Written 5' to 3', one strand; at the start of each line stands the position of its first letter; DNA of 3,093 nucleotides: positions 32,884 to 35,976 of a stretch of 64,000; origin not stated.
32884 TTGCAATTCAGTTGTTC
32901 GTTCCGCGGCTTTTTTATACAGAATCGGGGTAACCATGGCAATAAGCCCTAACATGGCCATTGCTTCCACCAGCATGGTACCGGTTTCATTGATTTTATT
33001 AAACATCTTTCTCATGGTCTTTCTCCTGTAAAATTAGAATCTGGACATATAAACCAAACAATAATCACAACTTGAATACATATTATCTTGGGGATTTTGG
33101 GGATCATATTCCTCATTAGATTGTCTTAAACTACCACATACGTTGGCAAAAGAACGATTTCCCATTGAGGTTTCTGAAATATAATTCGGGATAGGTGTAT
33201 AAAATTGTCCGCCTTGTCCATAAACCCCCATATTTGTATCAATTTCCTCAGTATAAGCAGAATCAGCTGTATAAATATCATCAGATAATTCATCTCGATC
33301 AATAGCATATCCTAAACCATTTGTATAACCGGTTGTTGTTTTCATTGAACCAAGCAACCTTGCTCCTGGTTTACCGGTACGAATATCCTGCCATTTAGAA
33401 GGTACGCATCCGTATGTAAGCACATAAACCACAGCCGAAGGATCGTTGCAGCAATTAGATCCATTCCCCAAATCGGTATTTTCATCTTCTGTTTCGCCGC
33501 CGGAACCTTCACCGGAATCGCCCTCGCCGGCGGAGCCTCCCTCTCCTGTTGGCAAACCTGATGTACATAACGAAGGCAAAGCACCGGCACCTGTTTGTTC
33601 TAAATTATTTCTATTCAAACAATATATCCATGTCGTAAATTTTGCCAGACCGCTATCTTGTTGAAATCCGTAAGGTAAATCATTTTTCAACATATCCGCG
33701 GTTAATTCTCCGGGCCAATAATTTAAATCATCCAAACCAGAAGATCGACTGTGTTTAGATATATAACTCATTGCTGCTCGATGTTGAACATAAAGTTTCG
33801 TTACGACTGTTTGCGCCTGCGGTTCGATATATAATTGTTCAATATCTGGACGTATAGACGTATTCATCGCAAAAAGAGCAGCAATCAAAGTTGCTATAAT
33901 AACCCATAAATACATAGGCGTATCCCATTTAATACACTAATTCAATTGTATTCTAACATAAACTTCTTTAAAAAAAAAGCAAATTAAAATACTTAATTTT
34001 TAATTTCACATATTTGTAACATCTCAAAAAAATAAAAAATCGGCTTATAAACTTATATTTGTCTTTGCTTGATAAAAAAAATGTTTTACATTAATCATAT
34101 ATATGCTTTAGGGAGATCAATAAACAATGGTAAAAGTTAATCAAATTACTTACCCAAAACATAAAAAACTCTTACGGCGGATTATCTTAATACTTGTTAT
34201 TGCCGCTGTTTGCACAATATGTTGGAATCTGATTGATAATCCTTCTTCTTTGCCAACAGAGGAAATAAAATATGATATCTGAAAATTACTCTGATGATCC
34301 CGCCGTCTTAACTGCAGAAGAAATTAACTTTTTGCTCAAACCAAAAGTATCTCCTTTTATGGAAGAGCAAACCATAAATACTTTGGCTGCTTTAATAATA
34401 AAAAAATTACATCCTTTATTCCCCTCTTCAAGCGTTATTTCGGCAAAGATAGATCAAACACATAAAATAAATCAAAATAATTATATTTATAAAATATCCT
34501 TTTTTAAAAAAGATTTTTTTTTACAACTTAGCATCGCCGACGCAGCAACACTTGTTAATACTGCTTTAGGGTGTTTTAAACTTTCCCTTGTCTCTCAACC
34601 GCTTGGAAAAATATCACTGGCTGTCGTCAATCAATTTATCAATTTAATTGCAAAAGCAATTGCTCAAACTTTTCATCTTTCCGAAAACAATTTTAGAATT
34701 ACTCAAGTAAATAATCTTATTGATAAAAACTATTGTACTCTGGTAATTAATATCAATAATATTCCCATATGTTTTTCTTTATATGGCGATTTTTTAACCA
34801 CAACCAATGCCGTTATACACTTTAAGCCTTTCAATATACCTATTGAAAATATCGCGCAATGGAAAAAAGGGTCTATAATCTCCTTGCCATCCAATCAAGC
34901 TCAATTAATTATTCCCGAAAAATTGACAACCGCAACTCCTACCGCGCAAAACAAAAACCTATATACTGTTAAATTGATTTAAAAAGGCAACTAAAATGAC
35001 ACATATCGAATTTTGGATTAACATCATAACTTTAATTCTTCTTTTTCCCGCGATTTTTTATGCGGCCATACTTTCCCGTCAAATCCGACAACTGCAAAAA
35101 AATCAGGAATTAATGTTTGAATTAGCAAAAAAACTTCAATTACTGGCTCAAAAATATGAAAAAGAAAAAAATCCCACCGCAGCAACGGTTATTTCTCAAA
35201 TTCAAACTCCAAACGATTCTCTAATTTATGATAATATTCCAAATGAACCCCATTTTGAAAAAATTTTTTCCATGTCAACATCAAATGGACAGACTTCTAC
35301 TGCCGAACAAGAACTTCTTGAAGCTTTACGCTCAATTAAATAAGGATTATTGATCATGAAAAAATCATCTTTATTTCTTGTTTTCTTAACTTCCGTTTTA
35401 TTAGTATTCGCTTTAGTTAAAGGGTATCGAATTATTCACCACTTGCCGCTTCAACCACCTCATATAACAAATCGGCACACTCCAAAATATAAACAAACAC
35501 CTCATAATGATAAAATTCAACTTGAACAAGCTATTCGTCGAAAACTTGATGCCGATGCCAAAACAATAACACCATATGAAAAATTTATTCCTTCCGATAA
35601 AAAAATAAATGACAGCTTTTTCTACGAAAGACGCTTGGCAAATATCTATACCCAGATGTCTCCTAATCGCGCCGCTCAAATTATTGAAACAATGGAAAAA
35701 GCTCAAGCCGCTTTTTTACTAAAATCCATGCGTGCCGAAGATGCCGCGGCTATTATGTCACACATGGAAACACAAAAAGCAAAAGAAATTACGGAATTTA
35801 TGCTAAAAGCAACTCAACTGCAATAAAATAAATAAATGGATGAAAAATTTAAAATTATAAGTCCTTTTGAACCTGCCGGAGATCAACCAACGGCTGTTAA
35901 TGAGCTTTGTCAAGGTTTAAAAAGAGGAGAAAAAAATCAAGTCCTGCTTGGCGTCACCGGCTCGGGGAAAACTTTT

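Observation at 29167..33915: Two-gene operon encoding a 1282-aa protein with a prepilin-type N-terminus and a 293-aa Cys-rich paralog of its N-terminal region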

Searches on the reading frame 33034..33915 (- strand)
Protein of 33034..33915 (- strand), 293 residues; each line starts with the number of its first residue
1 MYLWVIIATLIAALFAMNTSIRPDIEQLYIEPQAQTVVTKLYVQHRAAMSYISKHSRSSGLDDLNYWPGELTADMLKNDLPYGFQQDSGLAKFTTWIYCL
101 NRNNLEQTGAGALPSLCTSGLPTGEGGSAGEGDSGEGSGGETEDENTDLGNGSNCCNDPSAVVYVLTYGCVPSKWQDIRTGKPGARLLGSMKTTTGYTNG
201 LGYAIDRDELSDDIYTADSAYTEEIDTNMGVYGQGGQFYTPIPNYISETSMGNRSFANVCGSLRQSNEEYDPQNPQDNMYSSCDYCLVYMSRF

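Call 6: search_protein_families(library=pfam, proteins=[window:33034-33915:-], max_evalue=1)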
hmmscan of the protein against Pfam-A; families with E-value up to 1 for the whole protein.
window:33034-33915:- (293 aa): 0 families

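Call 7: search_protein_families(library=ncbifam, proteins=[window:33034-33915:-], max_evalue=1)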
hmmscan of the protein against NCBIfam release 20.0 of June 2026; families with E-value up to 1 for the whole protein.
window:33034-33915:- (293 aa): 0 families

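Call 13: find_homologous_proteins(query=window:33034-33915:-, max_evalue=0.001)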
Query window:33034-33915:- (293 aa): 28 proteins with E <= 0.001 among 706 candidates.
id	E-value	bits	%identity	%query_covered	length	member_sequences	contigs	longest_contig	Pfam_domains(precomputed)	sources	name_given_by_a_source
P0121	4.6e-199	678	100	100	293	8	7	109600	-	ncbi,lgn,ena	-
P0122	2.3e-131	456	67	100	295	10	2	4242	-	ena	-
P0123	3.4e-128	445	68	100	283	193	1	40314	-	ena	-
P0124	2.6e-126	439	64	100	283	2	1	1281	-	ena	-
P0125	1.7e-125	436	63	100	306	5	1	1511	-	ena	-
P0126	1.8e-125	436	67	100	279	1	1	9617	-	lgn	-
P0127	6.9e-125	434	63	100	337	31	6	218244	-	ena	-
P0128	5.3e-124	431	65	100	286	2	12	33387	-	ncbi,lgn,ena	-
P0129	7.7e-124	431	65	100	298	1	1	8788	-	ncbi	-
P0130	1.3e-123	430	63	100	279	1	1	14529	-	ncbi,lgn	-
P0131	1.8e-117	410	62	100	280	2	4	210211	-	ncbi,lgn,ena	-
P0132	6.2e-113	395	60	100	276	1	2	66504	-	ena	-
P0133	2.3e-109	383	61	100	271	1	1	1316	-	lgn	-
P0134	1.3e-108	381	59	100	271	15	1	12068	-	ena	-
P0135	6.5e-86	306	66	72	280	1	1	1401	-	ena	-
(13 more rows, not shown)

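Call 65: search_protein_families(library=phrogs, proteins=[window:33034-33915:-], max_evalue=0.1)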
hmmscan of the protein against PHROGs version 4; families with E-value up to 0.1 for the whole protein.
window:33034-33915:- (293 aa): 0 families

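Call 86: search_protein_families(library=pfam, alignment_id=A5, max_evalue=0.1)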
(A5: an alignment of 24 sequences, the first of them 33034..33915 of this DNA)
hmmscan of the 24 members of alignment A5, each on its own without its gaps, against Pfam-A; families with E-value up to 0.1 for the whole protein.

A. member 1, window:33034-33915:- (293 aa): 0 families

B. families by the number of members that match (of 24 scanned): 4 families
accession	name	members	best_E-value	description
PF12733.13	Cadherin-like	1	0.033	Cadherin-like beta sandwich domain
PF15845.10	NICE-1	1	0.079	Cysteine-rich C-terminal 1 family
PF03065.20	Glyco_hydro_57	1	0.09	Glycosyl hydrolase family 57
PF21833.1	DUF6893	1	0.09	Family of unknown function (DUF6893)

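Call 91: search_solved_structures(query=A5, max_evalue=1)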
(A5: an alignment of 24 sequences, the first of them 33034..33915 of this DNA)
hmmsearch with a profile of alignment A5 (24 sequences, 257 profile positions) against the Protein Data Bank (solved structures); distinct sequences matched with E-value up to 1: 1.
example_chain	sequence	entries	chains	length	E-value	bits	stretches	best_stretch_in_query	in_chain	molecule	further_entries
6fx6_A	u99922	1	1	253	0.48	13.2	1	165-232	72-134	SaTIE-TED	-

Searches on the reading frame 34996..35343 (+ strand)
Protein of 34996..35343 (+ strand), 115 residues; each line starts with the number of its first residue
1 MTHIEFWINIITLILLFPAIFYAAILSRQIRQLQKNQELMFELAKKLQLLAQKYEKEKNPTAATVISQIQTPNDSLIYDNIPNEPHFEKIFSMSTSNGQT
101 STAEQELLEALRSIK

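Call 6: search_protein_families(library=pfam, proteins=[window:34996-35343:+], max_evalue=1)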
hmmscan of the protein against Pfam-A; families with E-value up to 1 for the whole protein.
window:34996-35343:+ (115 aa): 2 families
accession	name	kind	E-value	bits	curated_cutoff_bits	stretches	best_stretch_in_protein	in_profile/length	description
PF04931.18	DNA_pol_phi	-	0.0054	15.4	27.6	1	18-98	276-356/765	DNA polymerase phi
PF02699.20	YajC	-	0.071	13.4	28.2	1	9-45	2-37/78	Preprotein translocase subunit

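Call 7: search_protein_families(library=ncbifam, proteins=[window:34996-35343:+], max_evalue=1)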
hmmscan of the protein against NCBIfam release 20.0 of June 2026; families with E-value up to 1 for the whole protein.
window:34996-35343:+ (115 aa): 2 families
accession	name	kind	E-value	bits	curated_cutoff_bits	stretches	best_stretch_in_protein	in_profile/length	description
NF010723.1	PRK14125.1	equivalog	0.025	14.5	60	1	9-74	6-70/87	cell division suppressor protein YneA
TIGR00739.1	yajC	equivalog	0.036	14.2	44.2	1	9-45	5-40/84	preprotein translocase subunit YajC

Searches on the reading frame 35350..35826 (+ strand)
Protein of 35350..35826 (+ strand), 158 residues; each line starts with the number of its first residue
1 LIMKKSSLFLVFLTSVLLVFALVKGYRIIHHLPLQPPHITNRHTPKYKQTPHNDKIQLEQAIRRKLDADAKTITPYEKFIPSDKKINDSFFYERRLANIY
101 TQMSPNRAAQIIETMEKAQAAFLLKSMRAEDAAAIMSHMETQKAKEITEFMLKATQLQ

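Call 6: search_protein_families(library=pfam, proteins=[window:35350-35826:+], max_evalue=1)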
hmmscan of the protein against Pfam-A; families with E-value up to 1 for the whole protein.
window:35350-35826:+ (158 aa): 5 families
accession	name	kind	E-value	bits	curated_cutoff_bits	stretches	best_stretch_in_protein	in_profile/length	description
PF03448.22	MgtE_N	-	1.4e-08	35.7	25.9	1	95-151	29-85/102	MgtE intracellular N domain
PF14842.11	FliG_N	-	0.00012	23.1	25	1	117-156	5-44/104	FliG N-terminal domain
PF14841.11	FliG_M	-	0.00067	20.3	25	1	120-156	16-52/76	FliG middle domain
PF17051.10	COA2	-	0.08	13.5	27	1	5-68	11-76/86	Cytochrome C oxidase assembly factor 2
PF09397.16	FtsK_gamma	-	0.3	11.3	30.6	1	106-118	34-46/63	Ftsk gamma domain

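Call 7: search_protein_families(library=ncbifam, proteins=[window:35350-35826:+], max_evalue=1)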
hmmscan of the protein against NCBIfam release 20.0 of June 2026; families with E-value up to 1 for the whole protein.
window:35350-35826:+ (158 aa): 1 family
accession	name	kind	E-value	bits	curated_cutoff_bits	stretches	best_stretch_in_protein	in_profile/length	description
NF008520.0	PRK11447.1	equivalog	0.025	12.4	858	1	94-135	423-464/1157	cellulose synthase complex outer membrane protein BcsC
